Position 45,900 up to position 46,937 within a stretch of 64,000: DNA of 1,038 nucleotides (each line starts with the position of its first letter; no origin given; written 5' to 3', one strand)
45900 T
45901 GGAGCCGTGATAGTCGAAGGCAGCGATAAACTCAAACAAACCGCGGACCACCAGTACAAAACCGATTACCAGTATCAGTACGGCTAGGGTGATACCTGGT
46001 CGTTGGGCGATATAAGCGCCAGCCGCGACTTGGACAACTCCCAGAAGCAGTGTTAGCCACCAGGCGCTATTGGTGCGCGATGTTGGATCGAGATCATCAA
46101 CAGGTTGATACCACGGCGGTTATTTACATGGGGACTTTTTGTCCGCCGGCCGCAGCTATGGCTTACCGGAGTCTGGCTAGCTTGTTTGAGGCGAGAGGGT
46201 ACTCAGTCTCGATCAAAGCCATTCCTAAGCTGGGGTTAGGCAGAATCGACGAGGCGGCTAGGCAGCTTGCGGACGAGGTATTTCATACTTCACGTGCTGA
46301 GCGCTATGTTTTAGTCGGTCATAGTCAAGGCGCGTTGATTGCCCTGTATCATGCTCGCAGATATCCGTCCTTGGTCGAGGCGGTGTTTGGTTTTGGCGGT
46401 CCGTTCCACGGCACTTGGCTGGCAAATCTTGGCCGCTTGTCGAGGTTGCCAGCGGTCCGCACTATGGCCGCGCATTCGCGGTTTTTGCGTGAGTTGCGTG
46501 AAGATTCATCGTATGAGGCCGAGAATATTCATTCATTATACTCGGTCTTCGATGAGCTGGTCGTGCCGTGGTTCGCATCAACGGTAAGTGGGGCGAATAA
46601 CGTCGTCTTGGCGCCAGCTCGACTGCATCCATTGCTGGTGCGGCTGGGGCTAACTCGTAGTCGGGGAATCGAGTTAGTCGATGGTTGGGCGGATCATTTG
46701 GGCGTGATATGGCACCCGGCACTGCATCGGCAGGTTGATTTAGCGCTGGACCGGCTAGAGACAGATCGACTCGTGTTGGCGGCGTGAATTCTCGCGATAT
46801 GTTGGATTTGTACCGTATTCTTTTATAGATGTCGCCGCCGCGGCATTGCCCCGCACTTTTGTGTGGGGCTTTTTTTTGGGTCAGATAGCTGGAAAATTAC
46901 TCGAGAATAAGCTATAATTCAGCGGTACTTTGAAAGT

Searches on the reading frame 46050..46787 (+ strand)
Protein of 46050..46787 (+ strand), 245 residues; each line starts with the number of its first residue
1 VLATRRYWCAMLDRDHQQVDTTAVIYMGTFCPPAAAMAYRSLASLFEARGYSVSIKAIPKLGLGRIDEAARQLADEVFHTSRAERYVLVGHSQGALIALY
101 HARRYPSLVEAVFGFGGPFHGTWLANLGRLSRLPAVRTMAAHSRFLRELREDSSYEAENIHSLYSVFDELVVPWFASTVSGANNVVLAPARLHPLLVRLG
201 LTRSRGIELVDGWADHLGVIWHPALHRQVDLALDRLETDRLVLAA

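Call 87: search_protein_families(library=pfam, proteins=[window:46050-46787:+], max_evalue=0.001)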
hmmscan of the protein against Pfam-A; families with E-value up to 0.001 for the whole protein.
window:46050-46787:+ (245 aa): 6 families
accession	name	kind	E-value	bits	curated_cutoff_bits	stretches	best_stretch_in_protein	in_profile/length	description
PF00561.26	Abhydrolase_1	-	1.1e-06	29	25.8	1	46-136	33-123/245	alpha/beta hydrolase fold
PF12697.13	Abhydrolase_6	-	1.4e-05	26.3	26.3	1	65-182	50-151/217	Alpha/beta hydrolase family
PF00975.26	Thioesterase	-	0.00015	22.5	26.4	1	35-108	12-90/226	Thioesterase domain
PF02230.22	Abhydrolase_2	-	0.00021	21.6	23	1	81-118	102-139/217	Phospholipase/Carboxylesterase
PF00756.26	Esterase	-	0.00035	20.9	22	1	73-118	105-149/251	Putative esterase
PF12146.15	Hydrolase_4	-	0.00086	19.1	27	0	72-122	64-114/239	Serine aminopeptidase, S33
